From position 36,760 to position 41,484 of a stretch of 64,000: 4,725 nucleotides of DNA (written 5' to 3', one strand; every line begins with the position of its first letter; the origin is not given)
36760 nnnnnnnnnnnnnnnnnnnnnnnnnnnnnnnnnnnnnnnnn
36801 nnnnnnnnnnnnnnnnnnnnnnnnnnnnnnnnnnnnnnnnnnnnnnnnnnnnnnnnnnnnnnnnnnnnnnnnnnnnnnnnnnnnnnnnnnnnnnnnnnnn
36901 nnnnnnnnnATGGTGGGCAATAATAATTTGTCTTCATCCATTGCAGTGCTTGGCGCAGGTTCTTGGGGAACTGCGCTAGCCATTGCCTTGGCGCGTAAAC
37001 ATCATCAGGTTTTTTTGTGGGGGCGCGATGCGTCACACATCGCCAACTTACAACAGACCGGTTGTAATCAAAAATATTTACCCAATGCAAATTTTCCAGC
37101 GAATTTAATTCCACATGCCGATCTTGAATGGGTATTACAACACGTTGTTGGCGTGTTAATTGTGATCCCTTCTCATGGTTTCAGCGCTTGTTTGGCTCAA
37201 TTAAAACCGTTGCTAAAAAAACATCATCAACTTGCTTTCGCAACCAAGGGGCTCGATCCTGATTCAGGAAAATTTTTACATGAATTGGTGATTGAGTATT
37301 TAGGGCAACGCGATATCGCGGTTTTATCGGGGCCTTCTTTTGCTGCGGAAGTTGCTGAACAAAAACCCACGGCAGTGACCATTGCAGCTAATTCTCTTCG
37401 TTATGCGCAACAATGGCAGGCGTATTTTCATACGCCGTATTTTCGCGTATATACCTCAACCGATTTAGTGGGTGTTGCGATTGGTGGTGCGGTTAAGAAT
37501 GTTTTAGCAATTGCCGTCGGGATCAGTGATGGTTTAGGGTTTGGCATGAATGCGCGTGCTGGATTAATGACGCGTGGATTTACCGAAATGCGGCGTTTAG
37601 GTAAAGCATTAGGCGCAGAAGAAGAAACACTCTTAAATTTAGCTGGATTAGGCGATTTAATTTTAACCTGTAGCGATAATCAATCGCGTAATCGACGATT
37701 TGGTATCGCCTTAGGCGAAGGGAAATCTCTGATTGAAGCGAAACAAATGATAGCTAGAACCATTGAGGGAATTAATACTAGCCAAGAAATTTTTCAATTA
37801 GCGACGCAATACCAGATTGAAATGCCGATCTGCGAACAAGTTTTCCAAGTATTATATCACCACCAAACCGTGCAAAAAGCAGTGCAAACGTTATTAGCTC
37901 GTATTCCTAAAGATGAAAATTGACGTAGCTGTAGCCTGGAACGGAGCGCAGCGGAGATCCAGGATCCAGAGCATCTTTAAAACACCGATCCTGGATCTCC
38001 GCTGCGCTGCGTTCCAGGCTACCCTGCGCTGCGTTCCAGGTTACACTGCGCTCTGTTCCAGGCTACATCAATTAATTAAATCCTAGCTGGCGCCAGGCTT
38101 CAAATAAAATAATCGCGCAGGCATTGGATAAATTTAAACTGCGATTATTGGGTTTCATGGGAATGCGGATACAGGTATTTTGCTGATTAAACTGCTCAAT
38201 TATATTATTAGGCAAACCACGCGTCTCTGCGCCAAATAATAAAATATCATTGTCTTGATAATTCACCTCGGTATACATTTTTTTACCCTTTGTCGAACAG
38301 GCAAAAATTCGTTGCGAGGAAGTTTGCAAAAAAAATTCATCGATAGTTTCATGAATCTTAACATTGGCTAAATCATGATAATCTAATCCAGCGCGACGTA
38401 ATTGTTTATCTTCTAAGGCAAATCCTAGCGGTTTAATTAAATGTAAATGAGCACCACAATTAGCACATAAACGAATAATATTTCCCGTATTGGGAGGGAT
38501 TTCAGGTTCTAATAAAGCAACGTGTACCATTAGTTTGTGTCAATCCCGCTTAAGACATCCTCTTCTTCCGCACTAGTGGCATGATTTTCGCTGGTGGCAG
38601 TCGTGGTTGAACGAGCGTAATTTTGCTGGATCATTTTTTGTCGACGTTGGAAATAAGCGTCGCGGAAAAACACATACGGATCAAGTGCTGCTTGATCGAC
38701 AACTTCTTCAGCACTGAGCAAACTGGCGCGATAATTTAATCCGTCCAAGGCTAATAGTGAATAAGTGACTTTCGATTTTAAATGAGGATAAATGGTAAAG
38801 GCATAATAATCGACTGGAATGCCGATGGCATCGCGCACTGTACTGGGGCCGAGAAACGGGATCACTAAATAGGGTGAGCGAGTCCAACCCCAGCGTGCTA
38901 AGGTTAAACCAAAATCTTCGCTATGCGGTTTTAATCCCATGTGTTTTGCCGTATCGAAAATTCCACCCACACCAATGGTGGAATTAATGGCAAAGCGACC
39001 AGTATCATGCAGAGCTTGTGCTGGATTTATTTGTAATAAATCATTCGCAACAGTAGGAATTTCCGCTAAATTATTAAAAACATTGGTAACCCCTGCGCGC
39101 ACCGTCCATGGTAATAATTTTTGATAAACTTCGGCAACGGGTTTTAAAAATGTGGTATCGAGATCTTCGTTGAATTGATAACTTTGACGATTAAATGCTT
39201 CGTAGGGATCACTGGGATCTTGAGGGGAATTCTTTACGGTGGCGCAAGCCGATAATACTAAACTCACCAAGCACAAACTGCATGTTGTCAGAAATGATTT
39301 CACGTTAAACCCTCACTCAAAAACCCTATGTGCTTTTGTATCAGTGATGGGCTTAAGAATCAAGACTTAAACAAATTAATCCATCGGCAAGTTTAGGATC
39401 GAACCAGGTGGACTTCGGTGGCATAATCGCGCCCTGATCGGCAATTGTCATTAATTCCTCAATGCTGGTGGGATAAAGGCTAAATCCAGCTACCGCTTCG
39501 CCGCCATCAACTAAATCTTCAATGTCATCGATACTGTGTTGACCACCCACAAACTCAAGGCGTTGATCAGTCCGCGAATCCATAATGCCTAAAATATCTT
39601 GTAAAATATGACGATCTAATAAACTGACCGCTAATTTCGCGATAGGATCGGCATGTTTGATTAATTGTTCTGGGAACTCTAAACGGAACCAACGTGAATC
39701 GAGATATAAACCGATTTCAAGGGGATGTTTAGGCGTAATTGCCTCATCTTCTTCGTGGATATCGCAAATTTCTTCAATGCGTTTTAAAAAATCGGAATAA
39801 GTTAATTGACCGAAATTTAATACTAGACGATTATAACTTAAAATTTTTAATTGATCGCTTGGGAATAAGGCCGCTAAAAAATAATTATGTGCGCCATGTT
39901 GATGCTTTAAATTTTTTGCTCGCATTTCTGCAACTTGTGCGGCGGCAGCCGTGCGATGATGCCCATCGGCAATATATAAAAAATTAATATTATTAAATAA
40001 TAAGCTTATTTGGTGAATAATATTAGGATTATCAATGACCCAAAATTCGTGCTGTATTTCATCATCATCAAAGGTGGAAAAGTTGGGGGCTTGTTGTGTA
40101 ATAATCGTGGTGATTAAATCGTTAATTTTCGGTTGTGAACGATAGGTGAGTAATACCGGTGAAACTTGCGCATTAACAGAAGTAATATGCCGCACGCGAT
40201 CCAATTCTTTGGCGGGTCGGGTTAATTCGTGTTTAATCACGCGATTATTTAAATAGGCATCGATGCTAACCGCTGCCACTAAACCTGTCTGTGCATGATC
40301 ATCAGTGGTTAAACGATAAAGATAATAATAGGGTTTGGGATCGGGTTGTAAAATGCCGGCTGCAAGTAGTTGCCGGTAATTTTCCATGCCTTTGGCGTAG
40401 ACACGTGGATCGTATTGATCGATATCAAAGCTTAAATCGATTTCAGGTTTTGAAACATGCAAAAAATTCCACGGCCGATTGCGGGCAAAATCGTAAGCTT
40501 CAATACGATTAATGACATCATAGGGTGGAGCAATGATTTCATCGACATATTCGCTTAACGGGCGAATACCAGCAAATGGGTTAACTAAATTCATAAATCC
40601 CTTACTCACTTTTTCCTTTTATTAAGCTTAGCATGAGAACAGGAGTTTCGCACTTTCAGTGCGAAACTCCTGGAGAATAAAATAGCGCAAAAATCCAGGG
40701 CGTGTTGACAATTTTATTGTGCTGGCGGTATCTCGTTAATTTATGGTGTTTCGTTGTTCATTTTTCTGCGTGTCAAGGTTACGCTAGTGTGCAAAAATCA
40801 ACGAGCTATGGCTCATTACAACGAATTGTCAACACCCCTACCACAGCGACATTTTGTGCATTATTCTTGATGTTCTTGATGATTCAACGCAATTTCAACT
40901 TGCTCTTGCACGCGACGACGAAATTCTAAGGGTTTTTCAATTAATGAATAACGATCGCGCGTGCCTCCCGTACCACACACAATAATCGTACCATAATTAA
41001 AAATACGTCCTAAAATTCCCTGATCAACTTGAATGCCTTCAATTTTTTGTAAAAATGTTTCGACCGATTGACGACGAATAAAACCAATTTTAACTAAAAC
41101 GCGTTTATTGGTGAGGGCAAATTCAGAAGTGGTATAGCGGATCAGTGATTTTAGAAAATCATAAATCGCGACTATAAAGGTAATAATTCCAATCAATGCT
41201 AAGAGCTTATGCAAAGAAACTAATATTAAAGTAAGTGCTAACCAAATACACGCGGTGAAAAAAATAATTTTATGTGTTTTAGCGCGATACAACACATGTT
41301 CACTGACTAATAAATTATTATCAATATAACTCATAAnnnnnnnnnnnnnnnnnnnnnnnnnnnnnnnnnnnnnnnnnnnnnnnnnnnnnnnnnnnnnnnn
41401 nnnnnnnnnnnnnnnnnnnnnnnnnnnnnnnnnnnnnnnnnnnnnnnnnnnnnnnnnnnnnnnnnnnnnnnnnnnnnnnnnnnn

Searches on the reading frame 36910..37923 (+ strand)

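Call 39: search_protein_families(library=pfam, proteins=[window:36910-37923:+], max_evalue=0.001)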
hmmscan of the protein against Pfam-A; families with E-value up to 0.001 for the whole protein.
window:36910-37923:+ (337 aa): 4 families
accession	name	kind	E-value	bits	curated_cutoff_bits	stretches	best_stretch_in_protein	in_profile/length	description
PF07479.19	NAD_Gly3P_dh_C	-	4.2e-54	183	25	1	185-326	1-142/142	NAD-dependent glycerol-3-phosphate dehydrogenase C-terminus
PF01210.29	NAD_Gly3P_dh_N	-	4.8e-49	166.8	23.1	1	10-163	1-155/158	NAD-dependent glycerol-3-phosphate dehydrogenase N-terminus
PF20618.3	GPD_NAD_C_bact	-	2.2e-22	79.8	27.6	1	245-311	1-66/66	Bacterial GPD, NAD-dependent C-terminal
PF02558.23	ApbA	-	3e-09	37.1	22.2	1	11-116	1-104/150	Ketopantoate reductase PanE/ApbA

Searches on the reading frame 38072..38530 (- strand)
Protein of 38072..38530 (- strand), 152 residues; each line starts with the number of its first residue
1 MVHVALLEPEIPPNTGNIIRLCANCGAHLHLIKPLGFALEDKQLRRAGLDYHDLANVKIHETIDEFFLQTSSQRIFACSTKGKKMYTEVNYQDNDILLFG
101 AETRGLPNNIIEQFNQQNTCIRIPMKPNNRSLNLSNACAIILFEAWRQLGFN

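Call 40: search_protein_families(library=pfam, proteins=[window:38072-38530:-], max_evalue=0.001)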
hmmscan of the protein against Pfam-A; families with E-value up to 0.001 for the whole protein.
window:38072-38530:- (152 aa): 1 family
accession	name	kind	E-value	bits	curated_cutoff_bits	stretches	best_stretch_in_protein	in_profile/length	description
PF00588.24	SpoU_methylase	-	3.6e-34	118.3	29.7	1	2-143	2-142/142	SpoU rRNA Methylase family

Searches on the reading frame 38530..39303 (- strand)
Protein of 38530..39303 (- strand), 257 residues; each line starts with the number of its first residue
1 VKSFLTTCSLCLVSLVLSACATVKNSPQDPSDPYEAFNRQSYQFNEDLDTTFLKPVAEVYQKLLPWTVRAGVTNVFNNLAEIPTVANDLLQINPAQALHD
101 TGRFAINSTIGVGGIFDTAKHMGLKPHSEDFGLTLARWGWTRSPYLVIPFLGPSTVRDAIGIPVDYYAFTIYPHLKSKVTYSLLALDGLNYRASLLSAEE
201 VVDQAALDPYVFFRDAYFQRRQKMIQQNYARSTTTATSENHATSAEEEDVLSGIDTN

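Call 40: search_protein_families(library=pfam, proteins=[window:38530-39303:-], max_evalue=0.001)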
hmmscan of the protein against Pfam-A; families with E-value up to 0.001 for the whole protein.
window:38530-39303:- (257 aa): 1 family
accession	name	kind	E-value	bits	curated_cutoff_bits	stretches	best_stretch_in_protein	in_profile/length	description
PF04333.18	MlaA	-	3.8e-73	245.7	25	1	31-223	2-194/195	MlaA lipoprotein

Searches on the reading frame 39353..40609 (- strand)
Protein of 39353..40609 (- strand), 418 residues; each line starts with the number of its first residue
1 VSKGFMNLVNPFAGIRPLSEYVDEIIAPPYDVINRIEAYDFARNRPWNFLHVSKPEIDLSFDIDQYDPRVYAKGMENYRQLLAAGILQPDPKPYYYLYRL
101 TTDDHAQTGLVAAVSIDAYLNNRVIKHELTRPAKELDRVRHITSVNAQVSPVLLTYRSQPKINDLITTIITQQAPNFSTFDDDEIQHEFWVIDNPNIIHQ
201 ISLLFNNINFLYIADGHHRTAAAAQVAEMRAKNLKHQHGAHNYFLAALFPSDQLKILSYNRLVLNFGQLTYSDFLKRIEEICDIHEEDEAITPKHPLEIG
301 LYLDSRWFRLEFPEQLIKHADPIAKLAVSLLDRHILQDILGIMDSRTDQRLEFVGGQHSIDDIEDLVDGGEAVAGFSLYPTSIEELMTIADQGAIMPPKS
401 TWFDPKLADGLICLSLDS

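Call 40: search_protein_families(library=pfam, proteins=[window:39353-40609:-], max_evalue=0.001)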
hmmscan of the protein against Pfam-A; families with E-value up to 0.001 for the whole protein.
window:39353-40609:- (418 aa): 1 family
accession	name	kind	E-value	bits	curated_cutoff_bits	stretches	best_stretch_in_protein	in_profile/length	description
PF06245.16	DUF1015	-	1.3e-91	307.3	25.8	1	9-328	1-324/325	Protein of unknown function (DUF1015)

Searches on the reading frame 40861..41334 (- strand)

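Call 40: search_protein_families(library=pfam, proteins=[window:40861-41334:-], max_evalue=0.001)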
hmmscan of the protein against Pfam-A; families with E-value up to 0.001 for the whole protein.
window:40861-41334:- (157 aa): 1 family
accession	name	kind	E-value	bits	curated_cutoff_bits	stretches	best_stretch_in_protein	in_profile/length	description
PF03703.20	bPH_2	-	1.6e-13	51.2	22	1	67-139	1-75/78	Bacterial PH domain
